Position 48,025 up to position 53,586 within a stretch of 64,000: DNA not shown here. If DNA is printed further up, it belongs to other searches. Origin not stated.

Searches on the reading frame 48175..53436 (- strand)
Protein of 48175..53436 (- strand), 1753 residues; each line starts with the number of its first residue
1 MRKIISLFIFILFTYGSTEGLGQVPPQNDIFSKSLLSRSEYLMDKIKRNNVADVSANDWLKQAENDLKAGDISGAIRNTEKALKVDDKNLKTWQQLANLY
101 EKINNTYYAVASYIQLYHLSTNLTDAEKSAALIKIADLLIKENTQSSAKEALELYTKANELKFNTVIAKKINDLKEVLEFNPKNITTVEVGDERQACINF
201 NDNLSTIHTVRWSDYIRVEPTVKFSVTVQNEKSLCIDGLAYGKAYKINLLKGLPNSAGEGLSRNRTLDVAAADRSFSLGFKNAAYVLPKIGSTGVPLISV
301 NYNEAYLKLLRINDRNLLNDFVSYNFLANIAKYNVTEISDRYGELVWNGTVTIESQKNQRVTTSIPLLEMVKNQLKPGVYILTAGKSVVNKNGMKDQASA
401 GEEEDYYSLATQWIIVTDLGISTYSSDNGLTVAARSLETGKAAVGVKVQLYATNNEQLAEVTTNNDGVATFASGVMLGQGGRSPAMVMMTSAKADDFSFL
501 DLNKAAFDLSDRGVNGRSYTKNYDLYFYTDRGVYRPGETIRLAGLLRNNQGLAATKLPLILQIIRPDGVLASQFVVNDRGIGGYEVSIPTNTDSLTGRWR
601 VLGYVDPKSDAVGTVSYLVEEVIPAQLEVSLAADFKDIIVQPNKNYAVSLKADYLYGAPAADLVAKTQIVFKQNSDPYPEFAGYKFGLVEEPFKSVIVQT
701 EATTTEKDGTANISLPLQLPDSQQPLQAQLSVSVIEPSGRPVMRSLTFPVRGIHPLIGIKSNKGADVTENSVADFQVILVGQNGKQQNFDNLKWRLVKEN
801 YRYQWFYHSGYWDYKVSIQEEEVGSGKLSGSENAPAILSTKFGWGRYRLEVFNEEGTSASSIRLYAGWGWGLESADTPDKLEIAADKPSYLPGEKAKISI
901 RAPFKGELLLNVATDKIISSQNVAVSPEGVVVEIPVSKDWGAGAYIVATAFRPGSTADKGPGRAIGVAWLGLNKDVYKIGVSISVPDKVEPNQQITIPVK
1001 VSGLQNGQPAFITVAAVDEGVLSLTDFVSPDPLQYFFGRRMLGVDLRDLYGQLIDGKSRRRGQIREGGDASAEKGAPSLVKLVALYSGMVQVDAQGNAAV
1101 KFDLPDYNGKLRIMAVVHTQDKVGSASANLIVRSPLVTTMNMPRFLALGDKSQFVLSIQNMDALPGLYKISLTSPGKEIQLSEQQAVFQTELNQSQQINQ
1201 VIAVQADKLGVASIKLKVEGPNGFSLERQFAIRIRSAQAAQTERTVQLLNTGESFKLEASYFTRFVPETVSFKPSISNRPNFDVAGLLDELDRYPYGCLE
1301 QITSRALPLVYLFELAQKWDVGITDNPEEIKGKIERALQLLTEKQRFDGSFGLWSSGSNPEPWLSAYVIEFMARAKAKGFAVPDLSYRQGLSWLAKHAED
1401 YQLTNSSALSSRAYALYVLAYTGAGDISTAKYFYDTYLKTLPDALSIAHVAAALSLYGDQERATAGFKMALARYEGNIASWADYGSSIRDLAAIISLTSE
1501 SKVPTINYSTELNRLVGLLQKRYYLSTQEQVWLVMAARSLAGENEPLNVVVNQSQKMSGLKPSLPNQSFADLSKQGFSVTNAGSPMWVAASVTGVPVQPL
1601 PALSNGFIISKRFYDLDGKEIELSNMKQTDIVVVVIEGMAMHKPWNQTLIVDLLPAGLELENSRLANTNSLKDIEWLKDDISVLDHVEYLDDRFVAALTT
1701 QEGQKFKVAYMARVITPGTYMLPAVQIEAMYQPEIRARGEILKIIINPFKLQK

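Call 41: search_protein_families(library=pfam, proteins=[window:48175-53436:-], max_evalue=0.00001)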
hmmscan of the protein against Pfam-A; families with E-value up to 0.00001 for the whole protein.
window:48175-53436:- (1753 aa): 9 families
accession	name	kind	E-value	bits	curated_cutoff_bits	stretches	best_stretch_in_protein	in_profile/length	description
PF11974.14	bMG3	-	2.6e-27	95.2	34.9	1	416-518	1-102/103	Bacterial alpha-2-macroglobulin MG3 domain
PF17972.7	bMG5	-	2.9e-26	92.8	26.5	1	636-750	10-125/127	Bacterial Alpha-2-macroglobulin MG5 domain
PF07703.20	A2M_BRD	-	4e-26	92.4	22.7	1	881-1024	1-140/140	Alpha-2-macroglobulin bait region domain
PF17962.7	bMG6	-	2.6e-25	89.2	23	1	758-868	1-112/112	Bacterial macroglobulin domain 6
PF17973.7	bMG10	-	2.2e-24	86.5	26.2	1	1606-1734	1-131/131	Bacterial Alpha-2-macroglobulin MG10 domain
PF01835.25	MG2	-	1.8e-19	70.3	32.8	1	524-612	1-89/96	MG2 domain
PF21142.3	A2M_bMG2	-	5.4e-11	43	25.5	1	279-381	1-101/119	Bacterial alpha-2 macroglobulin MG2 domain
PF00207.28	A2M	-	1.3e-10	41.4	21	1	1085-1161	3-81/92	Alpha-2-macroglobulin family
PF07678.20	TED_complement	-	3.9e-09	36.5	22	1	1287-1398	18-127/312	A-macroglobulin TED domain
